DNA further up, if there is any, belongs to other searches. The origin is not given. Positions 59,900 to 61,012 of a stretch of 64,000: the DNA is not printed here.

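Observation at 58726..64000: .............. sits next to a B12-type photoreceptor regulator, DUF378 and a GS-family ligase with its permease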

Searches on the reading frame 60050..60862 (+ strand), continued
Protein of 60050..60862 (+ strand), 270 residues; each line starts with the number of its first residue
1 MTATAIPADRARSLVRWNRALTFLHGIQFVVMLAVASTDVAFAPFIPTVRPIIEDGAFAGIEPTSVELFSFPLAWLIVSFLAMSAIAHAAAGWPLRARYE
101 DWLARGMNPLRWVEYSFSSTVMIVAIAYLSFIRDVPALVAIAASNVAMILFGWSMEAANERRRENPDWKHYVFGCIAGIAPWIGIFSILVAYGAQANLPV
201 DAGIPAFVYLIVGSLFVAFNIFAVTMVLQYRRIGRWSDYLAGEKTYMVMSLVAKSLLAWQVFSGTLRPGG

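Call 30: search_protein_families(library=pfam, proteins=[L038:10800-12257:+, L030:8997-9848:+, L021:9319-9855:+, L006:10850-12220:+, L024:5328-6758:+, L047:10838-12268:+, L053:7160-7975:+, L053:6411-7163:+, L053:5079-6407:+, L059:4567-5838:+], max_evalue=0.001)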
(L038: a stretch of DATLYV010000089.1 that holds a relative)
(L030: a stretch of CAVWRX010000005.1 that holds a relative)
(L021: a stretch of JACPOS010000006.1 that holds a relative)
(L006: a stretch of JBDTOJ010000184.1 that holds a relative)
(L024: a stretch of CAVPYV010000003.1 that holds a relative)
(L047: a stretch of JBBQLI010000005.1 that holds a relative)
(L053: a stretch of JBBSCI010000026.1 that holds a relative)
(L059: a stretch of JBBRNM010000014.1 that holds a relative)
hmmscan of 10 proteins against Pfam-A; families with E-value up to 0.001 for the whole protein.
L038:10800-12257:+ (485 aa): 8 families
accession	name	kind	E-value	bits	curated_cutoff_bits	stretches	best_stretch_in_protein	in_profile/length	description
PF13460.12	NAD_binding_10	-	2.1e-18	67.3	27.2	1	168-318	1-150/184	NAD(P)H-binding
PF01370.27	Epimerase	-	2.1e-16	60.5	20.9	1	166-365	3-229/240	NAD dependent epimerase/dehydratase family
PF04321.23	RmlD_sub_bind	-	8.5e-10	38.6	27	1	162-365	1-201/287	RmlD substrate binding domain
PF10604.15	Polyketide_cyc2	-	1.5e-09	38.7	27.4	1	7-140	2-129/142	Polyketide cyclase / dehydrase and lipid transport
PF01073.25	3Beta_HSD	-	2.4e-08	33.8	22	1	166-280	2-119/280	3-beta hydroxysteroid dehydrogenase/isomerase family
PF05368.20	NmrA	-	6.3e-08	33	27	1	163-313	4-152/298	NmrA-like family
PF03364.25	Polyketide_cyc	-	3.9e-06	27.6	23.4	1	15-130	1-115/126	Polyketide cyclase / dehydrase and lipid transport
PF07993.18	NAD_binding_4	-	0.00067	19.3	20.1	0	282-331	171-218/258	Male sterility protein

L030:8997-9848:+ (283 aa): 1 family
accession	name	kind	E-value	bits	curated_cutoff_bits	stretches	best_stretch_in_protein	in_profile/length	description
PF14344.12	DUF4397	-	9.1e-48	162.2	30.6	2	42-159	1-118/119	Domain of unknown function (DUF4397)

L021:9319-9855:+ (178 aa): 1 family
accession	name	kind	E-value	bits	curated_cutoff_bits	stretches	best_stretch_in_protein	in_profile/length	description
PF02469.27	Fasciclin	-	8.1e-16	58.8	22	1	45-178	2-123/123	Fasciclin domain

L006:10850-12220:+ (456 aa): 1 family
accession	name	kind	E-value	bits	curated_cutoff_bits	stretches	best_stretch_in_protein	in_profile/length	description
PF23493.1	CysS_C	-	1.6e-05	25.3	23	1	410-451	9-50/51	Cysteinyl-tRNA ligase anticodon binding domain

L024:5328-6758:+ (476 aa): 2 families
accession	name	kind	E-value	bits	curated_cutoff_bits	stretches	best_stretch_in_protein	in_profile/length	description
PF03441.19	FAD_binding_7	-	2.1e-79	266.1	27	1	285-469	1-201/203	FAD binding domain of DNA photolyase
PF00875.24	DNA_photolyase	-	2.7e-49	167.7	26.6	1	22-175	1-154/164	DNA photolyase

L047:10838-12268:+ (476 aa): 4 families
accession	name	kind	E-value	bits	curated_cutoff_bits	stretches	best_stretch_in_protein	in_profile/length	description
PF11066.14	DUF2867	-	8.3e-32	110.9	27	1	328-464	9-142/142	Protein of unknown function (DUF2867)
PF13460.12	NAD_binding_10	-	9.3e-15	55.4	27.2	1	7-116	1-105/184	NAD(P)H-binding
PF05368.20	NmrA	-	2.4e-10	41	27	1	2-145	4-152/298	NmrA-like family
PF01370.27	Epimerase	-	1.3e-08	35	20.9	1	3-109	1-115/240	NAD dependent epimerase/dehydratase family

L053:7160-7975:+ (271 aa): 2 families
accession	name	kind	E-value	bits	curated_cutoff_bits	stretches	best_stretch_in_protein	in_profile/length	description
PF10099.14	RskA_C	-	8.4e-16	58.9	29.4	1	111-260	2-130/135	Anti-sigma-K factor rskA, C-terminal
PF13490.11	zf-HC2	-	0.00051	20.5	22.2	1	17-38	14-35/35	Putative zinc-finger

L053:6411-7163:+ (250 aa): 4 families
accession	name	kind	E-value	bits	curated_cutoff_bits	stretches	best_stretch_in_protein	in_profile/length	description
PF04542.20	Sigma70_r2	-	1.1e-20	73.6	24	1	78-144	1-68/71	Sigma-70 region 2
PF08281.18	Sigma70_r4_2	-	5.8e-12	45.5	25.7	1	176-228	2-54/54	Sigma-70, region 4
PF04545.22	Sigma70_r4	-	6.7e-11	42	24.1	1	181-229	1-49/50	Sigma-70, region 4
PF07638.17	Sigma70_ECF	-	9.6e-07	29.3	21.1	1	63-221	7-172/185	ECF sigma factor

L053:5079-6407:+ (442 aa): 8 families
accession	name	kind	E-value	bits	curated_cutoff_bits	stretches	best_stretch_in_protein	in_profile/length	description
PF02353.26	CMAS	-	1.7e-80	270.7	27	1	163-431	3-271/273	Mycolic acid cyclopropane synthetase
PF13649.12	Methyltransf_25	-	1.1e-13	52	27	1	226-320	1-97/97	Methyltransferase domain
PF08241.18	Methyltransf_11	-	2.3e-13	51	21.2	1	227-323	1-94/95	Methyltransferase domain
PF08242.18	Methyltransf_12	-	6.4e-11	43.3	30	1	227-322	1-98/98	Methyltransferase domain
PF13489.12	Methyltransf_23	-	1.4e-08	35.1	27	1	220-346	20-133/164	Methyltransferase domain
PF13847.12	Methyltransf_31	-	0.00022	21.4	27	1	221-328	2-113/145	Methyltransferase domain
PF01728.25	FtsJ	-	0.0008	19.8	24.1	0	212-268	10-70/181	FtsJ-like methyltransferase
PF06080.18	DUF938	-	0.00082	19.6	27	0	221-323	23-136/202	Protein of unknown function (DUF938)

L059:4567-5838:+ (423 aa): 3 families
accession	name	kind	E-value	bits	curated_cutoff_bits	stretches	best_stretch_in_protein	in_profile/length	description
PF01593.30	Amino_oxidase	-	1.5e-18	67.8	19.8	1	10-296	1-292/443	Flavin containing amine oxidoreductase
PF13450.12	NAD_binding_8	-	1.2e-11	45.2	21.9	1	5-74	1-68/68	NAD(P)-binding Rossmann-like domain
PF01266.30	DAO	-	1.2e-05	25.4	27.9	1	2-36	1-36/353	FAD dependent oxidoreductase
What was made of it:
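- CFA synthase and amine oxidase are present in the second clade (call 30).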

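Call 31: search_protein_families(library=pfam, proteins=[L029:18035-18877:-, L064:11163-12908:+, L076:5739-8126:+, L073:17128-18798:-, L068:8640-9689:-, L058:5987-6664:+, L048:6264-7877:+, L076:3065-3550:+, L042:8842-10206:-, L044:3576-5750:-], max_evalue=0.001)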
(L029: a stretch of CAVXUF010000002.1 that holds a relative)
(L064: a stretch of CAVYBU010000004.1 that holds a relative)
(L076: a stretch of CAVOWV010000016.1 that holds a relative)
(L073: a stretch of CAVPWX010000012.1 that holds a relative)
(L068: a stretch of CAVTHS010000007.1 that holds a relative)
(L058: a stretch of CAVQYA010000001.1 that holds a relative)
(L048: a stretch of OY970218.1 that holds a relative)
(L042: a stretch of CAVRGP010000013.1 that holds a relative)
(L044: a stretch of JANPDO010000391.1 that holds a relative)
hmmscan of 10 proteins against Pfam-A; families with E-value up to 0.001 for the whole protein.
L029:18035-18877:- (280 aa): 0 families

L064:11163-12908:+ (581 aa): 2 families
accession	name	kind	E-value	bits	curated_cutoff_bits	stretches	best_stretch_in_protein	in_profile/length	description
PF00425.24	Chorismate_bind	-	6.8e-91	304.8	27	1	290-550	2-257/257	chorismate binding enzyme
PF04715.19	Anth_synt_I_N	-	8.1e-31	107.6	23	1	76-226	1-138/140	Anthranilate synthase component I, N terminal region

L076:5739-8126:+ (795 aa): 2 families
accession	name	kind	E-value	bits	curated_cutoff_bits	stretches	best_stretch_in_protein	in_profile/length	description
PF02687.27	FtsX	-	3.1e-28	98.7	25.5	2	668-787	2-119/120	FtsX-like permease C-terminal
PF12704.14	MacB_PCD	-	2e-12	48.2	27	2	432-628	2-205/207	MacB-like periplasmic core domain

L073:17128-18798:- (556 aa): 3 families
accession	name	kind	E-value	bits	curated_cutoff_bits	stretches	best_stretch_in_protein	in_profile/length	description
PF13796.11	Sensor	-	3.4e-25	89.4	28.2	1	128-313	3-162/162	Putative sensor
PF07730.19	HisKA_3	-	1.8e-13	51.3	24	1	342-407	1-66/68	Histidine kinase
PF02518.31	HATPase_c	-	0.00015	22.6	26.4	1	446-533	3-110/111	Histidine kinase-, DNA gyrase B-, and HSP90-like ATPase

L068:8640-9689:- (349 aa): 2 families
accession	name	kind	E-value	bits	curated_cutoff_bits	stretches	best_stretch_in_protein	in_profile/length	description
PF22570.1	LiaF-TM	-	2.7e-05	25.4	27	1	40-99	2-58/98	LiaF transmembrane domain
PF18917.5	LiaI-LiaF-like_TM1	-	5.6e-05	23.6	27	1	40-83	3-42/42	LiaI-LiaF-like transmembrane region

L058:5987-6664:+ (225 aa): 3 families
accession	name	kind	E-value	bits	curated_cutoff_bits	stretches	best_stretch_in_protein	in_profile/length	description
PF00072.30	Response_reg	-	4.2e-15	56.3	30.2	1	14-119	1-100/111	Response regulator receiver domain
PF00196.25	GerE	-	1.1e-11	44.6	23.5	1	161-207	2-48/57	Bacterial regulatory proteins, luxR family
PF08281.18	Sigma70_r4_2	-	1e-05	25.5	25.7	1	157-198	6-48/54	Sigma-70, region 4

L048:6264-7877:+ (537 aa): 3 families
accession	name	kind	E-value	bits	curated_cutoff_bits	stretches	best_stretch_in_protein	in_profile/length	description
PF01921.24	tRNA-synt_1f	-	1.1e-73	248.7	27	1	2-339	2-340/360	tRNA synthetases class I (K)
PF09334.17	tRNA-synt_1g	-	3.6e-07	29.7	20.1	1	269-312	318-361/391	tRNA synthetases class I (M)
PF01406.26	tRNA-synt_1e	-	0.00063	19.6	27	0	25-62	21-58/301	tRNA synthetases class I (C) catalytic domain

L076:3065-3550:+ (161 aa): 1 family
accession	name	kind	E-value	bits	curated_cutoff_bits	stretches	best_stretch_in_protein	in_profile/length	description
PF06271.18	RDD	-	1.8e-25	90.3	24.1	1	23-155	2-137/137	RDD family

L042:8842-10206:- (454 aa): 1 family
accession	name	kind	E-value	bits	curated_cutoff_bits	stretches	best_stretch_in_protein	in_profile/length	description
PF01791.15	DeoC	-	7.4e-21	75.3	23.8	1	196-402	2-212/229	DeoC/LacD family aldolase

L044:3576-5750:- (724 aa): 4 families
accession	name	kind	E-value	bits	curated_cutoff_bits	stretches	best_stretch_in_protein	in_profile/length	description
PF00326.27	Peptidase_S9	-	1.4e-47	162.4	22.6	1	496-705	1-208/213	Prolyl oligopeptidase family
PF07676.18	PD40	-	6.3e-32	109.3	20.9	2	211-240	3-33/38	WD40-like Beta Propeller Repeat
PF00930.27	DPPIV_N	-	0.00054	19.2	22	0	223-243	107-127/354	Dipeptidyl peptidase IV (DPP IV) N-terminal region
PF20434.5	BD-FAE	-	0.00059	19.8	26.8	0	615-662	166-213/215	BD-FAE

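Call 44: search_protein_families(library=pfam, proteins=[L046:4240-4950:+, L029:13604-14272:+, L007:11166-11747:-, L020:10880-11329:-, L067:10820-12085:-, L077:9122-9649:-, L048:10894-12228:+], max_evalue=0.001)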
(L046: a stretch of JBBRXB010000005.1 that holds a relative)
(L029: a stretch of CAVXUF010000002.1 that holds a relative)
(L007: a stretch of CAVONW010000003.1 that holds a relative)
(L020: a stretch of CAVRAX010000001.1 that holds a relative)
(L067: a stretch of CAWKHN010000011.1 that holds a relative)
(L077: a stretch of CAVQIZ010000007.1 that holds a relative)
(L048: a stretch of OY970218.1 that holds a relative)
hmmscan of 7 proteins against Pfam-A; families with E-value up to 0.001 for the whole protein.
L046:4240-4950:+ (236 aa): 2 families
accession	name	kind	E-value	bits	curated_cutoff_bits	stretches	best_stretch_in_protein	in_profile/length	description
PF02310.24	B12-binding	-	8.9e-13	48.6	32.1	1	109-202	3-96/121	B12 binding domain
PF02607.22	B12-binding_2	-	6.9e-11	42.6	23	1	27-95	5-73/74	B12 binding domain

L029:13604-14272:+ (222 aa): 5 families
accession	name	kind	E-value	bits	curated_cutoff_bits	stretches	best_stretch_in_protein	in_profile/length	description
PF00023.36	Ank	-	2.8e-23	81.1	21.1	3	94-125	1-32/33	Ankyrin repeat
PF13637.12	Ank_4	-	2.8e-22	78.7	22.7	2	134-183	1-50/50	Ankyrin repeats (many copies)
PF12796.13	Ank_2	-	1.5e-18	67.5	27.3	2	90-159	27-89/90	Ankyrin repeats (3 copies)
PF13606.12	Ank_3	-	1.7e-14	52.7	22.3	0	94-122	1-29/30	Ankyrin repeat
PF13857.12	Ank_5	-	1.9e-13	50.9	27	1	114-160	1-46/56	Ankyrin repeats (many copies)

L007:11166-11747:- (193 aa): 1 family
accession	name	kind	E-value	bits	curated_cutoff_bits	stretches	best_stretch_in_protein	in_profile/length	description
PF13845.11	Septum_form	-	8.8e-08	32.4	25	1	92-180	14-108/227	Septum formation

L020:10880-11329:- (149 aa): 0 families

L067:10820-12085:- (421 aa): 1 family
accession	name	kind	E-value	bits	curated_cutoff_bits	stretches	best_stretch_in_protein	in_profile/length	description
PF01180.27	DHO_dh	-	2e-25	90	27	1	163-360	95-288/291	Dihydroorotate dehydrogenase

L077:9122-9649:- (175 aa): 0 families

L048:10894-12228:+ (444 aa): 6 families
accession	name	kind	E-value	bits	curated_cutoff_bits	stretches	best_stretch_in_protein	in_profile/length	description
PF00483.29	NTP_transferase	-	3e-56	191.2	21.2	1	26-272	2-241/245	Nucleotidyl transferase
PF24894.1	Hexapep_GlmU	-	1.1e-15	58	23.3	1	304-379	13-89/104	GlmU-like, C-terminal hexapeptide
PF25247.1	LbH_GLGC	-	7.5e-09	36.1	27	1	349-406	75-133/135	GLGC left-handed parallel beta-helix domain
PF12804.13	NTP_transf_3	-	1.1e-05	26.1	27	1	26-169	1-118/160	MobA-like NTP transferase domain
PF25084.1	LbH_EIF2B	-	1.4e-05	25.5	54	1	307-371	36-103/105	EIF2B subunit epsilon LbH domain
PF07959.18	Fucose_pyrophosphorylase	-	0.00052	19.5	34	0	319-368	284-336/418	Fucose pyrophosphorylase domain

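Call 49: search_solved_structures(query=window:60050-60862:+, max_evalue=0.001, show_alignments=2)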
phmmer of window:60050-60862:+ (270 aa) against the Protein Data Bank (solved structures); distinct sequences matched with E-value up to 0.001: 6.
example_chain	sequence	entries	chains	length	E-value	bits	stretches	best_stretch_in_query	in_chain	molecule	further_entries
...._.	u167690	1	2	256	6.3e-50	173.3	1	11-268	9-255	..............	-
6su3_X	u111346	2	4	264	7e-50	173.2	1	11-268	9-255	48C12 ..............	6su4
6uh3_A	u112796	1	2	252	4.1e-49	170.7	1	11-266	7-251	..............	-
6is6_A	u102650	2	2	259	2.6e-48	168.1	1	18-268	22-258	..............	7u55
7clj_A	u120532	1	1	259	6.1e-48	166.8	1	18-268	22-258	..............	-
9vfc_A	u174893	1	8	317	5.9e-34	121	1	11-268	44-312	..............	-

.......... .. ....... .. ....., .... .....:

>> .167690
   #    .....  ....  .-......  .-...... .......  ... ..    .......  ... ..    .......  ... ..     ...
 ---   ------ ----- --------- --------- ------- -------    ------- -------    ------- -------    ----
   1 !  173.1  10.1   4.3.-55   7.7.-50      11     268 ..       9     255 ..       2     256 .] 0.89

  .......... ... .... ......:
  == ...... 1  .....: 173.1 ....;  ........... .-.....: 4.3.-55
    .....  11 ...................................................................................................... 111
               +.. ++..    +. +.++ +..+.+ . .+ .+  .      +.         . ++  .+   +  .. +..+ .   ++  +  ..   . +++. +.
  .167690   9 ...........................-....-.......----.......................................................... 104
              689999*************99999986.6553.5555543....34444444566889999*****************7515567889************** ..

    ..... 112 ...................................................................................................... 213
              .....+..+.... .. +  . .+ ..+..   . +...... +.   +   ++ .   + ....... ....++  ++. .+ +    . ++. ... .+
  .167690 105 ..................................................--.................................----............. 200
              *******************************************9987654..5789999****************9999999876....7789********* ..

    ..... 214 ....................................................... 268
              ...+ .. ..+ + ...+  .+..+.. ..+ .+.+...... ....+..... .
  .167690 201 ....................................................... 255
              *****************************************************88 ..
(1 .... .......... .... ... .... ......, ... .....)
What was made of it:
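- On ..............: K254 = K241 and E114 = E107 of 48C12 (call 49). Only inferred from 45-50% similarity to solved HeRs (call 49).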

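Call 80: search_protein_families(library=ncbifam, proteins=[L046:4240-4950:+, L038:10800-12257:+, L047:10838-12268:+, L029:18035-18877:-], max_evalue=0.00001)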
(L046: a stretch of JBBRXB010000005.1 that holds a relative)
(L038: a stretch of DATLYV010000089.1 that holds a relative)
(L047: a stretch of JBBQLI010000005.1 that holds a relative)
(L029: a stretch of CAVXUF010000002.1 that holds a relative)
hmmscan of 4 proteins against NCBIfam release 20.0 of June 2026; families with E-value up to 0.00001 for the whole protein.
L046:4240-4950:+ (236 aa): 3 families
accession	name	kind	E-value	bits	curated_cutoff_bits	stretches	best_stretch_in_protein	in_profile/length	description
NF052513.1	TransRegCarH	equivalog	1.9e-16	60.2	400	1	23-213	84-264/274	HTH-type transcriptional repressor CarH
NF047996.1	corrin_MtgC_2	exception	4.3e-09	36.2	370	1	52-217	35-199/212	glycine betaine-specific corrinoid protein MtgC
NF041607.1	dimeth_corrin_MtbC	equivalog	3.2e-07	30.1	350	1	63-218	37-193/203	dimethylamine corrinoid protein MtbC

L038:10800-12257:+ (485 aa): 5 families
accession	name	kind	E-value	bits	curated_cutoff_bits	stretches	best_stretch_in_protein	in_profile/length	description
NF042422.1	oxyalk_red_OleD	equivalog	2.5e-10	40.2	580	1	162-278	1-111/329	2-alkyl-3-oxoalkanoate reductase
TIGR03466.1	HpnA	hypoth_equivalog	6.1e-09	35.2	367.65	1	163-278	2-114/327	hopanoid-associated sugar epimerase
NF050030.1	thlkprotThyD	equivalog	2e-08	33.8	400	0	162-261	1-105/305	thylakoid membrane protein ThyD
TIGR01777.1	yfcH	hypoth_equivalog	2.7e-06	27.2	207.35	0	166-196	3-33/292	TIGR01777 family oxidoreductase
NF058621.1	DiazavRedAvaA7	equivalog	7.9e-06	25.7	400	0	162-280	1-117/304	3-diazoavenalumate denitrifying reductase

L047:10838-12268:+ (476 aa): 2 families
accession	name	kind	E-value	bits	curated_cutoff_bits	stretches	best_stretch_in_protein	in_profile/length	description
TIGR03466.1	HpnA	hypoth_equivalog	3.6e-10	39.2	367.65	1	1-112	1-116/327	hopanoid-associated sugar epimerase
NF042422.1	oxyalk_red_OleD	equivalog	4.4e-07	29.6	580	1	1-108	1-109/329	2-alkyl-3-oxoalkanoate reductase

L029:18035-18877:- (280 aa): 0 families
